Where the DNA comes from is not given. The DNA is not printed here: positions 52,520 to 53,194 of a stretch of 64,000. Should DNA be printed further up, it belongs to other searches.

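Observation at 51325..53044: Gmd-like 4,6-dehydratase followed by two tandem small cupins: candidate GDP-6-deoxyheptose branch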

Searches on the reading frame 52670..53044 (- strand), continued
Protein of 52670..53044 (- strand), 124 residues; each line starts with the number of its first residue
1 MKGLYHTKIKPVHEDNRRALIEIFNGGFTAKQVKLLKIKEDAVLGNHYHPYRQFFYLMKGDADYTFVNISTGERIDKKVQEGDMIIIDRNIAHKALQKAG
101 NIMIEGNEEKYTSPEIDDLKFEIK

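Call 35: search_solved_structures(query=A2, max_evalue=10, show_alignments=5)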
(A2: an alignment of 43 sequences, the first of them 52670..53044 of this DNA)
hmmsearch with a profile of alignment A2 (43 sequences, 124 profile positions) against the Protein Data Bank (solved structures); distinct sequences matched with E-value up to 10: 30.
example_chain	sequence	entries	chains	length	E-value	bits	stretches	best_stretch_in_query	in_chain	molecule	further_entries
9bwf_A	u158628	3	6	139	0.0043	20.4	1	39-106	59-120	Cellulose oxidative enzyme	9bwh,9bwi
7zvm_A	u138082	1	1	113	0.018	18.4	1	32-99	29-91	Mannose-6-phosphate isomerase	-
5i8s_A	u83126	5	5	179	0.034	17.5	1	44-101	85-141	1,2-dihydroxy-3-keto-5-methylthiopentene dioxygenase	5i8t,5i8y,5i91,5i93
5v28_A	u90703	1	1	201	0.048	17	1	47-98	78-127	3-hydroxyanthranilate 3,4-dioxygenase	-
1vr3_A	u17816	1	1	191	0.048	17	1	44-101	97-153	Acireductone dioxygenase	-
7zvy_A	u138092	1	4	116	0.12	15.8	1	32-94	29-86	Cupin_2 domain-containing protein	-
7zvy_B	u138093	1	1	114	0.12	15.8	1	32-94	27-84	Cupin_2 domain-containing protein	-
3d82_A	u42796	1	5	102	0.15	15.4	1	30-104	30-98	Cupin 2, conserved barrel domain protein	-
4hvq_A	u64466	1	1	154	0.19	15.1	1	47-96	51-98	3-hydroxyanthranilate 3,4-dioxygenase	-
5v27_A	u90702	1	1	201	0.21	14.9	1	47-97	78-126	3-hydroxyanthranilate 3,4-dioxygenase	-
6bvp_A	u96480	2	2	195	0.22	14.8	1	47-96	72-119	3-hydroxyanthranilate 3,4-dioxygenase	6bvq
6vi5_A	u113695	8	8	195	0.23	14.8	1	47-96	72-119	3-hydroxyanthranilate 3,4-dioxygenase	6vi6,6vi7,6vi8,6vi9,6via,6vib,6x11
6bvr_A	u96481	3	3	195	0.23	14.8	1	47-96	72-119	3-hydroxyanthranilate 3,4-dioxygenase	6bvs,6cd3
6d60_A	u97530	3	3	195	0.23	14.8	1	47-96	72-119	3-hydroxyanthranilate 3,4-dioxygenase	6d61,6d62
5v26_A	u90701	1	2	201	0.23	14.8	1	47-97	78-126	3-hydroxyanthranilate 3,4-dioxygenase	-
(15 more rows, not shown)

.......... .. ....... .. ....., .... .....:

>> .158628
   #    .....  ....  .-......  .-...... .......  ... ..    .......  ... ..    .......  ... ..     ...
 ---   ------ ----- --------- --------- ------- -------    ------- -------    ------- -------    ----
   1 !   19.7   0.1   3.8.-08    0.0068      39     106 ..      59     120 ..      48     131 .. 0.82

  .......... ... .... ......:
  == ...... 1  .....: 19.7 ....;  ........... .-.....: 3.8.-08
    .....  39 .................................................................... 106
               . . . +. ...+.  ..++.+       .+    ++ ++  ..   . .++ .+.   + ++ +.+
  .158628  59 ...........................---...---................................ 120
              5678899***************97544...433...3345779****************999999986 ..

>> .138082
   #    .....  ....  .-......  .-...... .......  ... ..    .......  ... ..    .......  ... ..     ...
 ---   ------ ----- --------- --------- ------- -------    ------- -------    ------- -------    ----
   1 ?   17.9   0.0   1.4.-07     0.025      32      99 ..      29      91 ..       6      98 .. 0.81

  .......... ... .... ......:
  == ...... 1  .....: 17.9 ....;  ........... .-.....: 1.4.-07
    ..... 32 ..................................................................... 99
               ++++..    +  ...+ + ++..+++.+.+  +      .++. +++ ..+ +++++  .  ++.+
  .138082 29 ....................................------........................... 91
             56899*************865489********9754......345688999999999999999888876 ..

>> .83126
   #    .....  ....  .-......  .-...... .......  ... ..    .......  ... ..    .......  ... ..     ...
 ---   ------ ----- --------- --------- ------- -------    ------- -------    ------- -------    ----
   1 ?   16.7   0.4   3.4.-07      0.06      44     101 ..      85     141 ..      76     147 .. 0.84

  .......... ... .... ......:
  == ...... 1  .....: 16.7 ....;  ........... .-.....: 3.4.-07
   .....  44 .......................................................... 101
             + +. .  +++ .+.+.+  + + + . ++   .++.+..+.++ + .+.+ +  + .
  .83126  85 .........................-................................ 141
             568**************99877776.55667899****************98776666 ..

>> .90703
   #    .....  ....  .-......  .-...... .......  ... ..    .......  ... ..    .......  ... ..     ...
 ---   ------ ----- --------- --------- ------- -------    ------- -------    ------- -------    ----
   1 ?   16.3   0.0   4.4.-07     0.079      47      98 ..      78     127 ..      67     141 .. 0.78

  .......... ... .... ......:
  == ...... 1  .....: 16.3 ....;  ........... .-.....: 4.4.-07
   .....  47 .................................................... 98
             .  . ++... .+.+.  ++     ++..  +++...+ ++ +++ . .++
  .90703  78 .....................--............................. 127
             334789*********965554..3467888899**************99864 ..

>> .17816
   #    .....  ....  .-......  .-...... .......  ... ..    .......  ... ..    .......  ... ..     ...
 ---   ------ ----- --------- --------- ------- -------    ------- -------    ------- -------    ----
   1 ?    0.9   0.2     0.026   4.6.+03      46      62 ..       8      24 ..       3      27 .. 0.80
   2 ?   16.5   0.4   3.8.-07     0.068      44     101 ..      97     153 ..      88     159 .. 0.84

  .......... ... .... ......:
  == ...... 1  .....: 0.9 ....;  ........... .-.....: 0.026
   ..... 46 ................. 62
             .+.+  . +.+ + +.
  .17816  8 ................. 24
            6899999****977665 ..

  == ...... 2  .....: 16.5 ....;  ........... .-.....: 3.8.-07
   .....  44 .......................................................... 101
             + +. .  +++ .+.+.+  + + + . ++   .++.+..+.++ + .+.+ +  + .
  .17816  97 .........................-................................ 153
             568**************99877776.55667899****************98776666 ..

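Call 36: find_related_loci(query=A2, collection=genome_contigs, flank=10000)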
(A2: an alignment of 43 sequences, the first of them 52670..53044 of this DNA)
Query A2 (124 aa) in genome_contigs; peptide patterns used: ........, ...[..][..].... (x = any residue, [..] = any of these).
167 stretches matched a pattern; 5 encode a relative of the query (tblastn E <= 1e-3); 5 distinct loci.
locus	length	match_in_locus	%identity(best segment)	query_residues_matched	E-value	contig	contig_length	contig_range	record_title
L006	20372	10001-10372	82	1-124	1e-68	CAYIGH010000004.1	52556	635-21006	MAG TPA_asm: Candidatus Woesearchaeota archaeon isolate ERP119705_co24_289 genome assembly, contig: NODE_463_length_5255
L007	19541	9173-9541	81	1-123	2e-67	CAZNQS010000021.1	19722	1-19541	MAG TPA_asm: Candidatus Woesearchaeota archaeon isolate SRP178908_co1_140 genome assembly, contig: NODE_1747_length_1972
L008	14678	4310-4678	74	1-123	1e-61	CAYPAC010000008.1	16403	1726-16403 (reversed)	MAG TPA_asm: uncultured Methanosarcinales archaeon isolate binchicken_co38_1178 genome assembly, contig: NODE_7465_lengt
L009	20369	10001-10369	72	1-123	2e-61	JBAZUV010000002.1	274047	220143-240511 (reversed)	MAG: Elusimicrobiota bacterium isolate SO_2017_GW1_237 NODE_320_length_274047_cov_6.709576_OW334_2017, whole genome shot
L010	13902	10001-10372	71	1-124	3e-54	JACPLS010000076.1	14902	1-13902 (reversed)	MAG: Candidatus Pacearchaeota archaeon isolate NC_groundwater_527_Ag_S-0.1um_31_8 S35_SO-1_scaffold_338768, whole genome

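Call 54: search_protein_representatives(alignment_id=A2)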
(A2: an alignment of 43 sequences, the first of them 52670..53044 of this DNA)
Query: 43 sequences, 124 profile positions. Proteins with E-value up to 0.001 (for the whole library): 610; up to 1e-10: 123; up to 1e-30: 9. The best 150 are listed.
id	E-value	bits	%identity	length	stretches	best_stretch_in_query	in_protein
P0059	4.4e-57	207.8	-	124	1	1-123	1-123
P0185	2.5e-45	169.8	-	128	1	1-124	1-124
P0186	2.2e-41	157.0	-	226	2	6-124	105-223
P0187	3.1e-36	140.4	-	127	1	4-122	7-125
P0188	3.9e-35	136.9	-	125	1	1-116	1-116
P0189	2.4e-34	134.3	-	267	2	13-115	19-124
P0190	7.3e-32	126.3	-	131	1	12-123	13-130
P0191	9.0e-32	126.0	-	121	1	4-123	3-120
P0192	1.0e-31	125.9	-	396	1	6-124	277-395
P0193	3.3e-30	120.9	-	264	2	23-120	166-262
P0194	5.7e-30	120.2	-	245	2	17-124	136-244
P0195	1.1e-29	119.3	-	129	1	1-123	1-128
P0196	8.2e-29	116.4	-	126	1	1-118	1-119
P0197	1.2e-28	115.9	-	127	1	1-123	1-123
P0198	1.2e-28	115.9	-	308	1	4-124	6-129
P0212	6.0e-25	104.0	-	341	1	10-123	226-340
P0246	9.1e-19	84.0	-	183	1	6-124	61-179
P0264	3.9e-16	75.5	-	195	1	3-119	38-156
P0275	6.8e-15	71.5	-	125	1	7-123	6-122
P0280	6.4e-14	68.3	-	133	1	13-120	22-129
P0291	4.3e-13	65.7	-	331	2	17-118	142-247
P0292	4.7e-13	65.5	-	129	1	1-105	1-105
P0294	1.1e-12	64.4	-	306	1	3-122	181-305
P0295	1.2e-12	64.2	-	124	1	7-117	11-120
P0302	2.3e-11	60.1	-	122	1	8-116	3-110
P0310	1.9e-10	57.1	-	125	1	6-112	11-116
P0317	5.7e-10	55.6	-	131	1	2-110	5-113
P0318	5.7e-10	55.6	-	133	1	11-123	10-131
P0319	7.0e-10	55.3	-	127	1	4-107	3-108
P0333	2.9e-09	53.3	-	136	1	10-116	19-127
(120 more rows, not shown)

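Call 55: search_protein_families(library=pfam, proteins=[P0192, P0212, P0198, P0294, P0291, P0186, P0189, P0193, P0246, P0264], max_evalue=0.001)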
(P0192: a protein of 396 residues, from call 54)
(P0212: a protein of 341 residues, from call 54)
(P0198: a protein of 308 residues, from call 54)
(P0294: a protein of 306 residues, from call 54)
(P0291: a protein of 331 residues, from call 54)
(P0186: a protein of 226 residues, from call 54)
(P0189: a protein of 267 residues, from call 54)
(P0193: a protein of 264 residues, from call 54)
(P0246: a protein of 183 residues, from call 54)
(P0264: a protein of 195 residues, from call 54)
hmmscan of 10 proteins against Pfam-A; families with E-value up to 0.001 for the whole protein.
P0192 (396 aa): 3 families
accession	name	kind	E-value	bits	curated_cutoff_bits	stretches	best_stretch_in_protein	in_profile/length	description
PF00535.33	Glycos_transf_2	-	2.2e-15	57.4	23.3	1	9-135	1-129/168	Glycosyl transferase family 2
PF13641.12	Glyco_tranf_2_3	-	1.8e-10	41.7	27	1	6-119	1-120/230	Glycosyltransferase like family 2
PF14667.12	Polysacc_synt_C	-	6.2e-06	26.8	28.7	1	284-354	1-71/111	Polysaccharide biosynthesis C-terminal domain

P0212 (341 aa): 3 families
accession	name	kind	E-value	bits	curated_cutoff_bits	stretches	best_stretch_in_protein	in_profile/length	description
PF07883.17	Cupin_2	-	0.00014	21.9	27.2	1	260-313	11-57/70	Cupin domain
PF00293.34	NUDIX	-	0.00016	22.1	21.1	1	92-190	13-113/134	NUDIX domain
PF14667.12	Polysacc_synt_C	-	0.00047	20.7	28.7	1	231-298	3-69/111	Polysaccharide biosynthesis C-terminal domain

P0198 (308 aa): 3 families
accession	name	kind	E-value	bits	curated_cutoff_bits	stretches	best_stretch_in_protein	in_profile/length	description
PF00293.34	NUDIX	-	1e-06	29.2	21.1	1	179-268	12-103/134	NUDIX domain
PF07883.17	Cupin_2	-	8.1e-05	22.7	27.2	1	52-99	14-55/70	Cupin domain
PF06560.17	GPI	-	0.00081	19.1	20.7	0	50-100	70-130/182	Glucose-6-phosphate isomerase (GPI)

P0294 (306 aa): 2 families
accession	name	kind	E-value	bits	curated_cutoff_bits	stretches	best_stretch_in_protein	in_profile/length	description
PF07883.17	Cupin_2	-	2.3e-07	30.9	27.2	1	228-284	14-62/70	Cupin domain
PF00293.34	NUDIX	-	4.5e-07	30.4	21.1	1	46-135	14-103/134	NUDIX domain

P0291 (331 aa): 1 family
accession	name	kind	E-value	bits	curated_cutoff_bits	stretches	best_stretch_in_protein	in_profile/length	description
PF07883.17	Cupin_2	-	0.00016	21.8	27.2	0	174-225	13-57/70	Cupin domain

P0186 (226 aa): 6 families
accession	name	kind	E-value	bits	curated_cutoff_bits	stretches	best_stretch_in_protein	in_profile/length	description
PF07883.17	Cupin_2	-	4.5e-14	52.4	27.2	1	138-196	7-58/70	Cupin domain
PF03079.20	ARD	-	6.2e-06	26.9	27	1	92-196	35-137/157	ARD/ARD' family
PF12973.13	Cupin_7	-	2.3e-05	24.6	27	0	129-164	32-67/105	ChrR Cupin-like domain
PF14667.12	Polysacc_synt_C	-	5.1e-05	23.8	28.7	1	112-189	1-78/111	Polysaccharide biosynthesis C-terminal domain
PF05899.18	Cupin_3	-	0.00075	19.6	23.5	0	149-194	24-64/74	EutQ-like cupin domain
PF06052.18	3-HAO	-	0.00087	19.4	25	0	121-221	23-121/151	3-hydroxyanthranilic acid dioxygenase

P0189 (267 aa): 3 families
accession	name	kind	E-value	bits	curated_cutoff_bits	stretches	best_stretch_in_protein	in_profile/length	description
PF07883.17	Cupin_2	-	6.5e-10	39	27.2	1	191-240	14-57/70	Cupin domain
PF03079.20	ARD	-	1.3e-06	29.2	27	1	188-244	85-140/157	ARD/ARD' family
PF14667.12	Polysacc_synt_C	-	3.2e-05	24.5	28.7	0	175-248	18-94/111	Polysaccharide biosynthesis C-terminal domain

P0193 (264 aa): 2 families
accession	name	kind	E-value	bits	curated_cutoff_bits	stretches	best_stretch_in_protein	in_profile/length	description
PF07883.17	Cupin_2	-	4.1e-08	33.3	27.2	1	187-238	12-57/70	Cupin domain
PF14667.12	Polysacc_synt_C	-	8e-05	23.2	28.7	1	173-240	18-86/111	Polysaccharide biosynthesis C-terminal domain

P0246 (183 aa): 1 family
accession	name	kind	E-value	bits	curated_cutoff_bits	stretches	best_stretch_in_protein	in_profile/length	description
PF14667.12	Polysacc_synt_C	-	0.00016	22.2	28.7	1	68-154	1-89/111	Polysaccharide biosynthesis C-terminal domain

P0264 (195 aa): 2 families
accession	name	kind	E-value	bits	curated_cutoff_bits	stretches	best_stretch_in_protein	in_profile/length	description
PF07883.17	Cupin_2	-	9.8e-07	28.8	27.2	1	82-134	14-59/70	Cupin domain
PF00190.28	Cupin_1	-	0.00099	19.1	22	0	77-131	44-99/151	Cupin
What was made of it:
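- Relatives are fused to NUDIX and GT2 domains (call 55).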

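Call 59: find_encoding_contigs(protein=P0189, flank=8000, max_places=2)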
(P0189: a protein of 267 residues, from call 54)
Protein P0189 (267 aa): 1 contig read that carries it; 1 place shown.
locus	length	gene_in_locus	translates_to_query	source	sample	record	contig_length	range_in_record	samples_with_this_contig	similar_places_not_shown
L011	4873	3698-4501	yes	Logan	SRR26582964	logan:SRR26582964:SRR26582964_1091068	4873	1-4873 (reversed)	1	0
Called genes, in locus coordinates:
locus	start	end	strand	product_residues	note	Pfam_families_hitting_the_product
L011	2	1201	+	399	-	?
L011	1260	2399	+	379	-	-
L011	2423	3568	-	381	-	PF07690:MFS_1, PF00083:Sugar_tr (faint), PF07690:MFS_1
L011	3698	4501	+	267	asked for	PF03079:ARD (faint), PF07883:Cupin_2 (faint)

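Call 60: find_encoding_contigs(protein=P0198, flank=8000, max_places=2)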
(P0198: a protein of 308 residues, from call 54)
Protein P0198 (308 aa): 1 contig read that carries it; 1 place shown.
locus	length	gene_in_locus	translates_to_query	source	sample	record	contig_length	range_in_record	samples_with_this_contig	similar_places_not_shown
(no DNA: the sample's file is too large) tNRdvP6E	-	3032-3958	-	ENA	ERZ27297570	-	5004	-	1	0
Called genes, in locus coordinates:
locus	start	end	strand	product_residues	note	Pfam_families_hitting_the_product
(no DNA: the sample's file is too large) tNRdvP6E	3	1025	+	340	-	?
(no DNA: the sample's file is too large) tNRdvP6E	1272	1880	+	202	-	PF00483:NTP_transferase, PF12804:NTP_transf_3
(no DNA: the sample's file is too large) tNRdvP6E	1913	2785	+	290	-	-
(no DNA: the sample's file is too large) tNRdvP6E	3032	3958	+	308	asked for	PF00293:NUDIX (weak)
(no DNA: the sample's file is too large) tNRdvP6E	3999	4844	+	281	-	-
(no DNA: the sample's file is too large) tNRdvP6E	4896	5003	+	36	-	?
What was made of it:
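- Tried and rejected: Context look-ups for bicupin and NUDIX-fusion relatives returned contigs too short to be informative (calls 59, 60).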

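Call 61: find_related_loci(query=A2, collection=metagenome_contigs, flank=10000)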
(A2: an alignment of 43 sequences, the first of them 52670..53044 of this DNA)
Query A2 (124 aa) in metagenome_contigs; peptide patterns used: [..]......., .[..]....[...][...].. (x = any residue, [..] = any of these).
89 stretches matched a pattern; 30 encode a relative of the query (tblastn E <= 1e-3); 30 distinct loci.
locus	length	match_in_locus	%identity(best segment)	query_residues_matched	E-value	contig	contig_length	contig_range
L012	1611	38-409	85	1-124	4e-75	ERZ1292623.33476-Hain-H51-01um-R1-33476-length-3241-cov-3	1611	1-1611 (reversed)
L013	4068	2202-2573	85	1-124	4e-71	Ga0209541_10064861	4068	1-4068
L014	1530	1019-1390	82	1-124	2e-71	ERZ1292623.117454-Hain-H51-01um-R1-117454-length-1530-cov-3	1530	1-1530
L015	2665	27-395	81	1-123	7e-68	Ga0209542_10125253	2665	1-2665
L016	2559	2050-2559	81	1-123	5e-68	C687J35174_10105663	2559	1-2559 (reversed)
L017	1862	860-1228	78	1-123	2e-66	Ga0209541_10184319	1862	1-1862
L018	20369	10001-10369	72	1-123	5e-61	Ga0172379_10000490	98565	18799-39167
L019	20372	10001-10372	75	1-124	6e-61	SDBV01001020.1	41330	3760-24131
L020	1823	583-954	75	1-124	1e-62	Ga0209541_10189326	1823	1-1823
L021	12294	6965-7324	74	4-123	1e-60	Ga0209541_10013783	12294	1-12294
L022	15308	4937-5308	71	1-124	2e-58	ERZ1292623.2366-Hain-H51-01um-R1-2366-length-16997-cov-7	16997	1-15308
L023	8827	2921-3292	70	1-124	2e-58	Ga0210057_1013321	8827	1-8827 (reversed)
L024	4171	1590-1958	67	1-123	3e-55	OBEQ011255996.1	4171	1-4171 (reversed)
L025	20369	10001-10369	63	1-123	5e-55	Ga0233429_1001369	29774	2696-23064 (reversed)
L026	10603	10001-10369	63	1-123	5e-55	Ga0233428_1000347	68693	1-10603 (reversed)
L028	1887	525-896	60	1-124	4e-51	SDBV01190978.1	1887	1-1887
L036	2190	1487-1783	42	13-111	3e-24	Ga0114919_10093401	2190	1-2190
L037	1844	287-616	47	7-117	1e-21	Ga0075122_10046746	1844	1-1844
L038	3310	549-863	46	7-111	7e-21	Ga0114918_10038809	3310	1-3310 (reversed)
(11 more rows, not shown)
